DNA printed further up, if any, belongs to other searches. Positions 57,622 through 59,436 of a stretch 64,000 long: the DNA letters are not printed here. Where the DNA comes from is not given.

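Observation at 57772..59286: FixL-like kinase with Cys in place of the proximal heme histidine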

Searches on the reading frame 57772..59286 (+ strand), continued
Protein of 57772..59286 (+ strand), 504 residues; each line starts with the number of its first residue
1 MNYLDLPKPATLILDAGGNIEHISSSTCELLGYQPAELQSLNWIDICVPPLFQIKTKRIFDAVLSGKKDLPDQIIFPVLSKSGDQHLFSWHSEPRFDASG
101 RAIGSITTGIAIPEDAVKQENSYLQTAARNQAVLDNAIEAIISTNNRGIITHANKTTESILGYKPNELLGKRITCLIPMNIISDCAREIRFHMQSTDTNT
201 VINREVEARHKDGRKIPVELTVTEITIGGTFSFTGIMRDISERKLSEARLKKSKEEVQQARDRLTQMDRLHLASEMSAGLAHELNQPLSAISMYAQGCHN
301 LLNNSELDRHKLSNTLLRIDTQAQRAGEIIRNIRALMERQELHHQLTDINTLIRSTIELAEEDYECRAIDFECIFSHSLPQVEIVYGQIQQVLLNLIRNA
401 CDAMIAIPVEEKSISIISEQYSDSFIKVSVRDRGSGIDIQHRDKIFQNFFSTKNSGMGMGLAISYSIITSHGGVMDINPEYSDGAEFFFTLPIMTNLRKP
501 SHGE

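Call 23: find_related_loci(query=P0011, collection=genome_contigs, flank=6000)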
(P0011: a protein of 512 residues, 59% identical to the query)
Query P0011 (512 aa) in genome_contigs; peptide patterns used: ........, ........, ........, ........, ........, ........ (x = any residue, [..] = any of these).
76 stretches matched a pattern; 14 encode a relative of the query (tblastn E <= 1e-3); 14 distinct loci.
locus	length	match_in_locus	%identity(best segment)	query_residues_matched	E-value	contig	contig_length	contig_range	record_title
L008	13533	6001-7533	90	1-511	0e+0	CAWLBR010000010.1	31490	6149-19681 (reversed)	MAG: Gammaproteobacteria bacterium isolate CB9_20m.24 genome assembly, contig: Ga0302131_1000285, whole genome shotgun s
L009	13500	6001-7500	84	7-506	0e+0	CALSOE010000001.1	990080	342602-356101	MAG: uncultured Pseudomonadales bacterium isolate AJ_MB267 genome assembly, contig: contig_6060_AJ_MB267, whole genome s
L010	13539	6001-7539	78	1-512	0e+0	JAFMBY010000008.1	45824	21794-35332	MAG: Porticoccaceae bacterium isolate CPBay_Spr15L08_36 NODE_364_length_45824_cov_15.948939, whole genome shotgun sequen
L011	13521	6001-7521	75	1-509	0e+0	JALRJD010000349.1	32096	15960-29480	MAG: Porticoccaceae bacterium isolate QJ.7 QJ_1006568, whole genome shotgun sequence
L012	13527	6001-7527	65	1-505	0e+0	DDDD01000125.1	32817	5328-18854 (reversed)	MAG TPA_asm: Porticoccaceae bacterium UBA1989 UBA1989_contig_27163, whole genome shotgun sequence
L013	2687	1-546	87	330-511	4e-110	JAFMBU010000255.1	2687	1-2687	MAG: Porticoccaceae bacterium isolate CPBay_Spr15L08_27 NODE_25085_length_2687_cov_15.658055, whole genome shotgun seque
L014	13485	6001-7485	26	118-485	6e-24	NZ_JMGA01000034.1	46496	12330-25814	Desulfosporosinus sp. HMP52 Desulfosporosinus_HMP51_contig_37, whole genome shotgun sequence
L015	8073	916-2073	26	116-500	9e-36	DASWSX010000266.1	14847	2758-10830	MAG TPA_asm: Telluria sp. isolate SMAG_U3560 k141_399079, whole genome shotgun sequence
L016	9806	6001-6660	25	270-501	2e-16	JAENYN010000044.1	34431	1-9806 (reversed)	MAG: Alkalihalobacillus macyae isolate B5_bin.12 B5_bin12_NODE_342_length_34431_cov_36.525192, whole genome shotgun sequ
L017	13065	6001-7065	23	133-502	9e-16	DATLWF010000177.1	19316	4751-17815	MAG TPA_asm: Blastocatellia bacterium isolate SMAG_U13211 k141_402133, whole genome shotgun sequence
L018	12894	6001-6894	22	228-503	2e-12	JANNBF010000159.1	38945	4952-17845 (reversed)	MAG: Rhizobacter sp. isolate OTE_78_metabat_365 OTE_78_k141_4309285, whole genome shotgun sequence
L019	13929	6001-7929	24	139-499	3e-8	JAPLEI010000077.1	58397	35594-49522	MAG: Bacteroidetes bacterium isolate LacPavin_0419_WC53_MAG_42_9 LacPavin_0419_WC53_scaffold_222935, whole genome shotgu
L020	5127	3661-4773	29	18-275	1e-7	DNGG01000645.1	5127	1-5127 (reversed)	MAG TPA_asm: Cyanobacteria bacterium UBA11372 contig_7488, whole genome shotgun sequence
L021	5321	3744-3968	32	430-500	3e-7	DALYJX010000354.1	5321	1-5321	MAG TPA_asm: Phormidiaceae cyanobacterium CTOTU46633 NODE_2725_length_5321_cov_31.592290, whole genome shotgun sequence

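Call 35: search_protein_families(library=ncbifam, proteins=[window:57772-59286:+], max_evalue=0.001)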
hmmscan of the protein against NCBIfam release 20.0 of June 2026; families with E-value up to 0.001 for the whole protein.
window:57772-59286:+ (504 aa): 78 families (the best 25 are shown)
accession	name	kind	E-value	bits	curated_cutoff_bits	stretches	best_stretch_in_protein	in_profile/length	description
NF041777.1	sens_FixL_Rhizob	equivalog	1.1e-71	242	850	1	107-495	101-483/485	sensor protein FixL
NF008468.0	PRK11360.1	equivalog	2.8e-52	177.9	646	1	124-495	264-610/616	two-component system sensor histidine kinase AtoS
NF040750.1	tetrathio_HK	equivalog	4.2e-39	134.5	750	1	249-479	314-540/555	tetrathionate respiration histidine kinase TtrS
NF007688.0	PRK10364.1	equivalog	1.1e-37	130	479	1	251-499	218-457/460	two-component system sensor histidine kinase ZraS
NF052574.1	HisKinEspCMyxo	equivalog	6.5e-34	117.2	1200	1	143-493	303-637/785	serine histidine kinase EspC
NF010411.0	PRK13837.1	equivalog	3.9e-33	114.5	647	1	249-496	426-678/828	two-component system VirA-like sensor kinase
TIGR00229.1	sensory_box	domain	3.6e-31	107.9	22.9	2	129-250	6-126/126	PAS domain S-box protein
NF047466.1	hybrid_RR_LvrB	exception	6e-31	107.9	500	1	236-494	116-377/377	hybrid histidine kinase/response regulator LvrB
NF047794.1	HisKinPtgB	equivalog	2.2e-30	105.5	1000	1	238-478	414-640/656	two-component system sensor histidine kinase PgtB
TIGR02938.1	nifL_nitrog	equivalog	2.7e-28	98.8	242.45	2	287-491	279-492/494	nitrogen fixation negative regulator NifL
NF046044.1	PnpS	equivalog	3.8e-28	98.6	400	1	115-492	42-390/390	two-component system histidine kinase PnpS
NF006800.0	PRK09303.1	equivalog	4.6e-28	98.2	342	1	244-495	122-379/383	histidine kinase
NF046020.1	HisKinCckABruc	equivalog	3.7e-27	94.6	1000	1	261-494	468-708/868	cell cycle histidine kinase CckA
NF010076.0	PRK13557.1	subfamily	7e-27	94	631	1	150-497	55-398/540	histidine kinase famiy protein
NF047874.1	MASE3_PAS_HK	subfamily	2.8e-25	89.2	560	1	118-497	255-628/655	MASE3 domain-containing sensor histidine kinase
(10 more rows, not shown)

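Call 61: find_encoding_contigs(protein=P0027, flank=6000, max_places=1)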
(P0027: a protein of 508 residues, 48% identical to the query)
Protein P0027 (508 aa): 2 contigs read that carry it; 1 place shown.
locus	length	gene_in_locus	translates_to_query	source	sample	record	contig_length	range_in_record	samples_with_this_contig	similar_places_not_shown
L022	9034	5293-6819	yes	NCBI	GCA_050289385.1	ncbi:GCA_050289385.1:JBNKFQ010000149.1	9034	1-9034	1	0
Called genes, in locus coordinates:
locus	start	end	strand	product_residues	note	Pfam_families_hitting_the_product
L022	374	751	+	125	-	PF13495:Phage_int_SAM_4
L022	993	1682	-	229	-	PF20125:DUF6515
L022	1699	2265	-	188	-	PF05433:Rick_17kDa_Anti (weak), PF13488:Gly-zipper_Omp (weak)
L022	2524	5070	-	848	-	PF11897:DUF3417, PF00343:Phosphorylase, PF28476:GlgP_C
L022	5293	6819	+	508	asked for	PF13188:PAS_8 (faint), PF08447:PAS_3 (faint), PF00989:PAS, PF08448:PAS_4, PF24820:Diguanyl_cycl_sensor (weak), PF13426:PAS_9, PF00512:HisKA, PF02518:HATPase_c, +1 more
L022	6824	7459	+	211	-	PF00072:Response_reg, PF00196:GerE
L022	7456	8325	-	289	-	PF00231:ATP-synt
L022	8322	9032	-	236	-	?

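Call 62: find_encoding_contigs(protein=P0030, flank=6000, max_places=1)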
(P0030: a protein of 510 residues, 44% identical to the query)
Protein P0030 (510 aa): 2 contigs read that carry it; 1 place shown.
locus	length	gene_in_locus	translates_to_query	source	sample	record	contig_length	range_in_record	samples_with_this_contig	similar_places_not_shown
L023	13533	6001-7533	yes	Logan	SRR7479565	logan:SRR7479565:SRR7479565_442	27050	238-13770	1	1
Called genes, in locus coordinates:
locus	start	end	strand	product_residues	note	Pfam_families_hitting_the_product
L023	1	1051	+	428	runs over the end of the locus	?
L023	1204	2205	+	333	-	PF00044:Gp_dh_N, PF02800:Gp_dh_C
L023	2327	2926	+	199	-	PF13590:DUF4136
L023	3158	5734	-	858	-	PF11897:DUF3417, PF00343:Phosphorylase, PF28476:GlgP_C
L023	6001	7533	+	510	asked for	PF24820:Diguanyl_cycl_sensor (faint), PF00989:PAS, PF08448:PAS_4, PF13188:PAS_8 (weak), PF13426:PAS_9, PF00512:HisKA, PF02518:HATPase_c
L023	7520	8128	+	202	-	PF00072:Response_reg, PF00196:GerE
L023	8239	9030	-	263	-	PF00027:cNMP_binding, PF13545:HTH_Crp_2, PF00325:Crp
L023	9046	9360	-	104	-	PF07238:PilZ (weak)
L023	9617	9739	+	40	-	-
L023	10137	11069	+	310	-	PF00850:Hist_deacetyl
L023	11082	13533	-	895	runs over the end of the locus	PF02629:CoA_binding, PF13380:CoA_binding_2, PF13607:Succ_CoA_lig, PF19045:Ligase_CoA_2, PF13549:ATP-grasp_5, PF00583:Acetyltransf_1 (weak), PF13302:Acetyltransf_3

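Call 63: find_encoding_contigs(protein=P0031, flank=7000, max_places=1)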
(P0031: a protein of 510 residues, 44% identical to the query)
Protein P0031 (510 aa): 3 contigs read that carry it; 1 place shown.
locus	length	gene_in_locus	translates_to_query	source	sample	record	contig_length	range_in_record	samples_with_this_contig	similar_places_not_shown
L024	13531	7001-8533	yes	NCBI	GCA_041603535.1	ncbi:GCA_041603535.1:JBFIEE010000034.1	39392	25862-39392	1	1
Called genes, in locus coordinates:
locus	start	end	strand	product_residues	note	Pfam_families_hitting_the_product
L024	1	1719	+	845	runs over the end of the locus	PF11897:DUF3417, PF00343:Phosphorylase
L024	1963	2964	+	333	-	PF00044:Gp_dh_N, PF02800:Gp_dh_C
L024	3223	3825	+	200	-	PF13590:DUF4136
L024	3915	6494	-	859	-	PF11897:DUF3417, PF00343:Phosphorylase, PF28476:GlgP_C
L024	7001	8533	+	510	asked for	PF00989:PAS (weak), PF08448:PAS_4 (weak), PF13426:PAS_9 (weak), PF00989:PAS, PF08448:PAS_4, PF13426:PAS_9, PF00512:HisKA, PF02518:HATPase_c, +4 more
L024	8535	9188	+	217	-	PF00072:Response_reg, PF00196:GerE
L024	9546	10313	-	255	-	PF00027:cNMP_binding, PF13545:HTH_Crp_2, PF00325:Crp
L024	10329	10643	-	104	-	-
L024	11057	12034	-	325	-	PF02685:Glucokinase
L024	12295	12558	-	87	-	-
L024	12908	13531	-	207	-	?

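Call 64: find_encoding_contigs(protein=P0028, flank=7000, max_places=1)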
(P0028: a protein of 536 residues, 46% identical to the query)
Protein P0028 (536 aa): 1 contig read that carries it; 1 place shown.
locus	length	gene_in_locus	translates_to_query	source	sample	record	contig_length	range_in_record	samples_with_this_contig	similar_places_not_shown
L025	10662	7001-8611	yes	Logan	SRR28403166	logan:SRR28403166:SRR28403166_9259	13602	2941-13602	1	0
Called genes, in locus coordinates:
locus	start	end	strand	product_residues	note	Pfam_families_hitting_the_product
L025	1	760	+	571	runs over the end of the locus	PF03065:Glyco_hydro_57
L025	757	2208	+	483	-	PF02446:Glyco_hydro_77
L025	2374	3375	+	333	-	PF00044:Gp_dh_N, PF02800:Gp_dh_C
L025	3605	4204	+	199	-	PF13590:DUF4136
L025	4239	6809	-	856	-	PF11897:DUF3417, PF00343:Phosphorylase, PF28476:GlgP_C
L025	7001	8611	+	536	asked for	PF08447:PAS_3 (faint), PF13188:PAS_8 (faint), PF24820:Diguanyl_cycl_sensor (faint), PF00989:PAS, PF08448:PAS_4 (weak), PF13426:PAS_9, PF00512:HisKA, PF02518:HATPase_c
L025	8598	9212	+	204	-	PF00072:Response_reg, PF08281:Sigma70_r4_2 (weak), PF00196:GerE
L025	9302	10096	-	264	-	PF00027:cNMP_binding, PF13545:HTH_Crp_2, PF00325:Crp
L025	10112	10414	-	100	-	PF07238:PilZ (weak)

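Call 65: find_encoding_contigs(protein=P0026, flank=7000, max_places=1)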
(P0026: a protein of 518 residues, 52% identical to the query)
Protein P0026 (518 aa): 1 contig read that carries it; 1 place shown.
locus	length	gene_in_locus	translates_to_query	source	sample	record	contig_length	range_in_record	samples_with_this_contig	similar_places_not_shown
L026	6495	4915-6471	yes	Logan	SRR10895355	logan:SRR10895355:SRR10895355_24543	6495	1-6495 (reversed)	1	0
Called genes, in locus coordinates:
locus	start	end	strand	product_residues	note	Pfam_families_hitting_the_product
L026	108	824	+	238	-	PF00072:Response_reg, PF00486:Trans_reg_C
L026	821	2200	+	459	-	PF00672:HAMP, PF02518:HATPase_c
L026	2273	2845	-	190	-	PF01243:PNPOx_N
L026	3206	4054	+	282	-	PF13622:4HBT_3, PF20789:4HBT_3C, PF02551:Acyl_CoA_thio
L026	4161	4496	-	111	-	-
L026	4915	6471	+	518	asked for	PF13188:PAS_8 (faint), PF24820:Diguanyl_cycl_sensor (weak), PF00989:PAS, PF08448:PAS_4, PF13426:PAS_9, PF24820:Diguanyl_cycl_sensor (weak), PF00512:HisKA, PF02518:HATPase_c, +2 more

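Call 68: find_related_loci(query=P0031, collection=genome_contigs, flank=7000)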
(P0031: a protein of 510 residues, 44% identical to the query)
Query P0031 (510 aa) in genome_contigs; peptide patterns used: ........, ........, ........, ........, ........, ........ (x = any residue, [..] = any of these).
29 stretches matched a pattern; 5 encode a relative of the query (tblastn E <= 1e-3); 5 distinct loci.
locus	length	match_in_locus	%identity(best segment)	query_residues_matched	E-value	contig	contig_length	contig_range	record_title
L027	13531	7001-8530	100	1-510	0e+0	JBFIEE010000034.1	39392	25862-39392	MAG: Porticoccaceae bacterium isolate Mix_sand11.2021.09.D.71 k141_408310_length_39392_cov_21.3776, whole genome shotgun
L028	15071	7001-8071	38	140-503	2e-72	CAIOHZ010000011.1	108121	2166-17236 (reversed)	MAG: uncultured proteobacterium isolate ErkenSummer_bin-2631 genome assembly, contig: bin-2631:011/307, whole genome sho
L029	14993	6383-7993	29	6-504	9e-55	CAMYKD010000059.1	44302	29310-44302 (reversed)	MAG: uncultured Kiloniellales bacterium isolate ES_M_Alpha_08 genome assembly, contig: scaffold_1636, whole genome shotg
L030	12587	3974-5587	29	6-505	7e-56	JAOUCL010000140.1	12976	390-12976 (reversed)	MAG: Rhodospirillales bacterium isolate 24_Oct_SF_Bin19 24_Oct_SF_Bin19_scaffold_958_c1, whole genome shotgun sequence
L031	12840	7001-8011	31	141-498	2e-33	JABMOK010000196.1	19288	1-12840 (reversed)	MAG: Pseudohongiella sp. isolate bin.121 k141_7013009, whole genome shotgun sequence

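Call 74: list_cluster_members(proteins=[P0001, P0002, P0003, P0004, P0005])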
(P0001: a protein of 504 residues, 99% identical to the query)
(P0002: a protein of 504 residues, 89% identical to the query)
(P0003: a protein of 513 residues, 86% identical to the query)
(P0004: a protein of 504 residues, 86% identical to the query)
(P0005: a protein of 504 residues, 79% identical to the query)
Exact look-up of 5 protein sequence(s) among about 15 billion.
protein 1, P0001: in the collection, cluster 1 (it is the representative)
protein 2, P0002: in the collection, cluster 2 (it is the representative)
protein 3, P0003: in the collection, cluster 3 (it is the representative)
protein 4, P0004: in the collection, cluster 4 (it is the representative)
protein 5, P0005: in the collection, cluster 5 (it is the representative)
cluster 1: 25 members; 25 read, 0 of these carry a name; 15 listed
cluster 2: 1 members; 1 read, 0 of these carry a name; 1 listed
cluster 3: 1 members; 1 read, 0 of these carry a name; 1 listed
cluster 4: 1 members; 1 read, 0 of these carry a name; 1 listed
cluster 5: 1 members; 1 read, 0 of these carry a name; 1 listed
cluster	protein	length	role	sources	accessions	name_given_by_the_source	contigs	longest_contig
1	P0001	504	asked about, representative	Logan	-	-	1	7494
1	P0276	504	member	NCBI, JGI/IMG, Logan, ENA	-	-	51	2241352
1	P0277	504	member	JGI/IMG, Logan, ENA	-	-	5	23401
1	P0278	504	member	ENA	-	-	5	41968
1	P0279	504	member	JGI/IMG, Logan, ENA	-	-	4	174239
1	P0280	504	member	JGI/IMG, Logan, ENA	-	-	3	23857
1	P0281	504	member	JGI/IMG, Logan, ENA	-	-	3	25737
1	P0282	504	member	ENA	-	-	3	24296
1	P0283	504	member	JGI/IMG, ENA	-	-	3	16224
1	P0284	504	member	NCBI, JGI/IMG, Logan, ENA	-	-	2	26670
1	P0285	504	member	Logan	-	-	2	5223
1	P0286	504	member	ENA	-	-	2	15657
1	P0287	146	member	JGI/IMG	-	-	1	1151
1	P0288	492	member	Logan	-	-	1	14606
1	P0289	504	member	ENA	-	-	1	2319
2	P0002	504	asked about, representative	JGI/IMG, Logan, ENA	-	-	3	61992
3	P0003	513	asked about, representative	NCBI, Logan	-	-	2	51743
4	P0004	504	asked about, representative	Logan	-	-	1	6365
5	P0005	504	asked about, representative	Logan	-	-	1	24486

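Call 76: find_encoding_contigs(protein=P0276, flank=1000, max_places=3)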
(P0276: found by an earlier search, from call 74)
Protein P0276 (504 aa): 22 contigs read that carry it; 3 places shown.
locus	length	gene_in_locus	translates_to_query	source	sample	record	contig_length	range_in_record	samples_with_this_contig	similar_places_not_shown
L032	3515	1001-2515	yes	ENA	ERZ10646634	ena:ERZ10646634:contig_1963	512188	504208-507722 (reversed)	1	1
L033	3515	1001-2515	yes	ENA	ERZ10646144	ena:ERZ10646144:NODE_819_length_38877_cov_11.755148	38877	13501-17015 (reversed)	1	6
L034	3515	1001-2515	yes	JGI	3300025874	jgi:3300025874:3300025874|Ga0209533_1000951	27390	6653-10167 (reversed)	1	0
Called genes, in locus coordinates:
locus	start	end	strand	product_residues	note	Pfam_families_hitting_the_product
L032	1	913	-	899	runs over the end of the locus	PF11897:DUF3417, PF00343:Phosphorylase, PF28476:GlgP_C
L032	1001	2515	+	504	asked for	PF13188:PAS_8 (faint), PF24820:Diguanyl_cycl_sensor (faint), PF08447:PAS_3 (weak), PF00989:PAS, PF08448:PAS_4 (weak), PF13426:PAS_9, PF00512:HisKA, PF02518:HATPase_c, +1 more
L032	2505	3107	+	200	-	PF00072:Response_reg, PF08281:Sigma70_r4_2 (weak), PF00196:GerE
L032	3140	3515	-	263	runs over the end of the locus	PF00027:cNMP_binding, PF13545:HTH_Crp_2, PF00325:Crp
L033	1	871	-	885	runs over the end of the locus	PF11897:DUF3417, PF00343:Phosphorylase, PF28476:GlgP_C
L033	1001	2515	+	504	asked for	PF13188:PAS_8 (faint), PF24820:Diguanyl_cycl_sensor (faint), PF08447:PAS_3 (weak), PF00989:PAS, PF08448:PAS_4 (weak), PF13426:PAS_9, PF00512:HisKA, PF02518:HATPase_c, +1 more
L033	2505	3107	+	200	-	PF00072:Response_reg, PF08281:Sigma70_r4_2 (weak), PF00196:GerE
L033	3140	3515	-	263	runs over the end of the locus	PF00027:cNMP_binding, PF13545:HTH_Crp_2, PF00325:Crp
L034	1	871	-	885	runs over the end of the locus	PF11897:DUF3417, PF00343:Phosphorylase, PF28476:GlgP_C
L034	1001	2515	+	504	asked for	PF13188:PAS_8 (faint), PF24820:Diguanyl_cycl_sensor (faint), PF08447:PAS_3 (weak), PF00989:PAS, PF08448:PAS_4 (weak), PF13426:PAS_9, PF00512:HisKA, PF02518:HATPase_c, +1 more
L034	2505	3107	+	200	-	PF00072:Response_reg, PF08281:Sigma70_r4_2 (weak), PF00196:GerE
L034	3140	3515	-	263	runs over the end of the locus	PF00027:cNMP_binding, PF13545:HTH_Crp_2, PF00325:Crp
